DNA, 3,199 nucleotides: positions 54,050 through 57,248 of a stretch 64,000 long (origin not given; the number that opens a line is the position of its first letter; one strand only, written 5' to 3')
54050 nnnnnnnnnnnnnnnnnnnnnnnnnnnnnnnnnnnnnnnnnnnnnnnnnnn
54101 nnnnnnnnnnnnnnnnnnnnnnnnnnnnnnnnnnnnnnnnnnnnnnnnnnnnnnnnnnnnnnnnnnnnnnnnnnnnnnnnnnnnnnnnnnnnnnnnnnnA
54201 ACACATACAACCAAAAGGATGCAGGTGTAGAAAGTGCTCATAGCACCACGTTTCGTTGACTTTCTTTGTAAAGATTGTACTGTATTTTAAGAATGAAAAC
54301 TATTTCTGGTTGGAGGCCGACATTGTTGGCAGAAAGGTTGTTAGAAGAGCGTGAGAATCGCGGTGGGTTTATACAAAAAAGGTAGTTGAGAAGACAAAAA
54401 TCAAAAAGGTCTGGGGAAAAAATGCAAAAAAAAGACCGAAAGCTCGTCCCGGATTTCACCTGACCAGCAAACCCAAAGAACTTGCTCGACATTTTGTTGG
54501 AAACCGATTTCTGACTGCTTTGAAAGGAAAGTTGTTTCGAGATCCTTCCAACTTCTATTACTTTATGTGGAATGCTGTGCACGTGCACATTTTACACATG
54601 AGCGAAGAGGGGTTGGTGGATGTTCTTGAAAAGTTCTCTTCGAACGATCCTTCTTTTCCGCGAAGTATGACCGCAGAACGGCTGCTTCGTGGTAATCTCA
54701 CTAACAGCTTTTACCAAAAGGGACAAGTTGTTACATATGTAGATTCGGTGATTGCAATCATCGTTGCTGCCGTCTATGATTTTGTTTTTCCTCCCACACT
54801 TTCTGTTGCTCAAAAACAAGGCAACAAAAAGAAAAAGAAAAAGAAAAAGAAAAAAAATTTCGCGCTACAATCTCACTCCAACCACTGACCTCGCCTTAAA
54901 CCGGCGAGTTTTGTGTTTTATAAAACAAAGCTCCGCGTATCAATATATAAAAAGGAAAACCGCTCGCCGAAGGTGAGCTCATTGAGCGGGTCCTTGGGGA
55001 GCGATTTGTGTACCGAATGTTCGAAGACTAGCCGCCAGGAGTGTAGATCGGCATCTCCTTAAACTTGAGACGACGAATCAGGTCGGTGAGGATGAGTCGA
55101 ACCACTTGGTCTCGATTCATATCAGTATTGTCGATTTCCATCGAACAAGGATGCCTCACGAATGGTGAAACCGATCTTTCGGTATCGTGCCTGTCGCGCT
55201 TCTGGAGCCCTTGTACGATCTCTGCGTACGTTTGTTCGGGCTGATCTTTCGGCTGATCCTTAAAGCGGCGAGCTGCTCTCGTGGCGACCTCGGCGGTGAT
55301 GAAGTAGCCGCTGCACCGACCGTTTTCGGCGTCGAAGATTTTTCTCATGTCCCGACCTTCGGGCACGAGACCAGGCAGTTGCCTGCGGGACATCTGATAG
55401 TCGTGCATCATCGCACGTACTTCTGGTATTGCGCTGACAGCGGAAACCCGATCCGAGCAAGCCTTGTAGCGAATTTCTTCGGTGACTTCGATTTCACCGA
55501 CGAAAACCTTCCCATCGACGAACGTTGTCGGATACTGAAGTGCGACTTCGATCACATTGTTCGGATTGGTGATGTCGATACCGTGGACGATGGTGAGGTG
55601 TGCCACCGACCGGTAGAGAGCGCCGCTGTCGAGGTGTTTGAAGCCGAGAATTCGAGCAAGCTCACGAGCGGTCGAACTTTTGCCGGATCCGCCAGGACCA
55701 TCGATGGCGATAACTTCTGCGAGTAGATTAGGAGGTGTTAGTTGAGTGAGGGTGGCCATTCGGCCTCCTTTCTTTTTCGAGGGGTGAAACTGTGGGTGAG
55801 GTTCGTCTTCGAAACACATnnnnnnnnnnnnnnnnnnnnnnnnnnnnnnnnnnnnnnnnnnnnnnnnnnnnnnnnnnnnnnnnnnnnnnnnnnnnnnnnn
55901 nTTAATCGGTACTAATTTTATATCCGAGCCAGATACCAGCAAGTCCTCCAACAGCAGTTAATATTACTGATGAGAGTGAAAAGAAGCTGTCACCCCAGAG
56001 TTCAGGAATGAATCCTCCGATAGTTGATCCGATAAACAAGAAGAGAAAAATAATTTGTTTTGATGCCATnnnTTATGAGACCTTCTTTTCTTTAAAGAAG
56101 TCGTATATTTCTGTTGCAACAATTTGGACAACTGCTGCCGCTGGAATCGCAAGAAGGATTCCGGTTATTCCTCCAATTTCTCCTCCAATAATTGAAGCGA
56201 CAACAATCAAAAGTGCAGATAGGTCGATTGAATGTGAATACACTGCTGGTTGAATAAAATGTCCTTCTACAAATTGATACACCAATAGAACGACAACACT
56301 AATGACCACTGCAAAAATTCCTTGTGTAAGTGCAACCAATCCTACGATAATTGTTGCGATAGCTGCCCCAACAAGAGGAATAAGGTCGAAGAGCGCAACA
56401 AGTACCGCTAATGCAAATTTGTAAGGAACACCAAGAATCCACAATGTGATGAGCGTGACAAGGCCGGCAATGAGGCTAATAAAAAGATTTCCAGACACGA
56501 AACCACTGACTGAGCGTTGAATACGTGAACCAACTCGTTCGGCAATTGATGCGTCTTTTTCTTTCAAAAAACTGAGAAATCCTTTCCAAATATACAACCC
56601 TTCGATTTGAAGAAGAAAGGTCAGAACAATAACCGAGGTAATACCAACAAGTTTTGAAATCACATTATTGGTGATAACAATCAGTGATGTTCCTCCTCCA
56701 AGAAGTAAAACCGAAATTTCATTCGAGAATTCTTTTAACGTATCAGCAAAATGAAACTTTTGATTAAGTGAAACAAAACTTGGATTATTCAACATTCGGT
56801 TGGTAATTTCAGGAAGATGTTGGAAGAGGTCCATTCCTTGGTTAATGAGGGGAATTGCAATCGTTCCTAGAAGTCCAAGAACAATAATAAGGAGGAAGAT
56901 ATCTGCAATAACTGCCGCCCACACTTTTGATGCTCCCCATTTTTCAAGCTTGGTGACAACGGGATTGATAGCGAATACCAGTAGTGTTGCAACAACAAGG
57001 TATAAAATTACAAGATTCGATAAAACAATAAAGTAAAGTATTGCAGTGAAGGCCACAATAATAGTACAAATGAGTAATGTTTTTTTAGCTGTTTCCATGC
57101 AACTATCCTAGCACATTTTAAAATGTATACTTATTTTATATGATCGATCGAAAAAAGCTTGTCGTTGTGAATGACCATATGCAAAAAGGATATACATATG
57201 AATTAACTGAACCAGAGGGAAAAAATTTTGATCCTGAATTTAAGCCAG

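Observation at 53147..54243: Head-to-head pair: papain-fold Cys-His-Asp protein and the SET-domain protein, 8 bp between annotated starts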

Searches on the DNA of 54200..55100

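Call 59: search_rna_families(source=window, start=54200, end=55100, threshold=evalue, max_evalue=1)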
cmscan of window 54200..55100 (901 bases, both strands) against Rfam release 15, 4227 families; matches with E-value up to 1: 6.
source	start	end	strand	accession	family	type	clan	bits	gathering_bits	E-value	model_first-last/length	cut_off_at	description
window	54779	54853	-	RF03565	mir-1282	Gene; miRNA;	-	21.9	107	0.14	1-101/101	no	mir-1282 microRNA precursor family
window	54779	54848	-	RF04239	mir-4679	Gene; miRNA;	-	20.5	88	0.49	1-75/75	no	mir-4679 microRNA precursor family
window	54798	54832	+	RF03578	mir-3910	Gene; miRNA;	-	19.2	95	0.77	1-82/82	no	mir-3910 microRNA precursor family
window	54798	54832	-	RF03578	mir-3910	Gene; miRNA;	-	19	95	0.88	1-82/82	no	mir-3910 microRNA precursor family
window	54774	54852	-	RF00736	mir-320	Gene; miRNA;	-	18.2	55.5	0.33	1-76/76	no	mir-320 microRNA precursor family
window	54735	54917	-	RF01265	snR42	Gene; snRNA; snoRNA; HACA-box;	CL00032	14.4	61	0.37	1-349/349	no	Small nucleolar RNA snR42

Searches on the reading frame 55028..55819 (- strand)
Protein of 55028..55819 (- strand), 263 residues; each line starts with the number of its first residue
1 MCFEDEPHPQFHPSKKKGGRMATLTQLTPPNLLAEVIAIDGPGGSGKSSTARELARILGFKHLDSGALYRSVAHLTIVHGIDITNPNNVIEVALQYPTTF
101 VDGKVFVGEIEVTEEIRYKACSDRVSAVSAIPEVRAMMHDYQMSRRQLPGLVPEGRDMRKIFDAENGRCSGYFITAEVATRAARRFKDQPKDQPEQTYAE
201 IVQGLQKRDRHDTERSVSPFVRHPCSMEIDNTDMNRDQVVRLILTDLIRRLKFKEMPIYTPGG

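Call 3: search_protein_families(library=pfam, proteins=[window:55028-55819:-], max_evalue=1)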
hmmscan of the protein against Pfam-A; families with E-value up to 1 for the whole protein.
window:55028-55819:- (263 aa): 14 families
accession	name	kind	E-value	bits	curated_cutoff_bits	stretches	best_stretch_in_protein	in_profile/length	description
PF02224.24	Cytidylate_kin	-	1.6e-48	165.7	26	1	37-245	1-207/211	Cytidylate kinase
PF13207.12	AAA_17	-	0.00046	20.9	27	1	41-73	2-34/136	AAA domain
PF13238.12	AAA_18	-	0.0025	18.7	29.4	1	37-73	1-32/128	AAA domain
PF13671.12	AAA_33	-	0.026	15.3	27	1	36-72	1-37/143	AAA domain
PF00485.24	PRK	-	0.05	13.9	22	1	36-65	1-30/196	Phosphoribulokinase / Uridine kinase family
PF13189.12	Cytidylate_kin2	-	0.058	14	28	1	36-75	1-39/176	Cytidylate kinase-like family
PF13191.12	AAA_16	-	0.08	13.9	32.6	1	35-58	25-48/167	AAA ATPase domain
PF00406.28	ADK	-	0.12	13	26.8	1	41-74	3-36/151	Adenylate kinase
PF01202.28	SKI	-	0.12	12.9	22.1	1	44-75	2-33/159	Shikimate kinase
PF05729.18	NACHT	-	0.12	12.6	26.7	1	36-67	2-33/167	NACHT domain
PF13401.12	AAA_22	-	0.15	12.8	27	1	35-59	6-30/130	AAA domain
PF13521.12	AAA_28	-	0.18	12.4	27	1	37-63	2-28/164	AAA domain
PF00005.33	ABC_tran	-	0.21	12.6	25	1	35-98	12-69/137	ABC transporter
PF03215.21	Rad17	-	0.22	11.9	23.8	1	35-62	46-73/186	Rad17 P-loop domain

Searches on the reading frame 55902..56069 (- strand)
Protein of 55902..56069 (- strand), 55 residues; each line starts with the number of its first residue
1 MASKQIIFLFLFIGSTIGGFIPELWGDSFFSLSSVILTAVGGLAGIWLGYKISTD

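Call 57: search_protein_families(library=pfam, proteins=[window:55902-56069:-], max_evalue=0.1)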
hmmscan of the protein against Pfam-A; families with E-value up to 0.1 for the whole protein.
window:55902-56069:- (55 aa): 1 family
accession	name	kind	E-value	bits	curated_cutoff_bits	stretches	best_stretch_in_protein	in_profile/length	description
PF13488.11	Gly-zipper_Omp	-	0.05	14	25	0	15-53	7-43/46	Glycine zipper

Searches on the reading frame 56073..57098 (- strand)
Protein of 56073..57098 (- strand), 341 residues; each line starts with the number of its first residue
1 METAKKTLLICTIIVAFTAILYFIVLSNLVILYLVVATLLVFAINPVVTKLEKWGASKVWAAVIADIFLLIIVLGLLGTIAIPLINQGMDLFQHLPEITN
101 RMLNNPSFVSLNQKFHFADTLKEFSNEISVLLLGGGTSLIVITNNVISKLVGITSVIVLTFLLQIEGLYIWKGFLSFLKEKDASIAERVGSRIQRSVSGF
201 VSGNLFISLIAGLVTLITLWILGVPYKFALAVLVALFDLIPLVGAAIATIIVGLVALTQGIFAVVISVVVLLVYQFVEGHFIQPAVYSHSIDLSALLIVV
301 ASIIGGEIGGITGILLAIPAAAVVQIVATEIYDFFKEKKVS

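Call 57: search_protein_families(library=pfam, proteins=[window:56073-57098:-], max_evalue=0.1)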
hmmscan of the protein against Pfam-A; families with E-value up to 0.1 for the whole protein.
window:56073-57098:- (341 aa): 1 family
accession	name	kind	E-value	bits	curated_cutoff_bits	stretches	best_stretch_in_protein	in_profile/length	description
PF01594.21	AI-2E_transport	-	1.2e-49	169.8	34.3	1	10-330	3-325/327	AI-2E family transporter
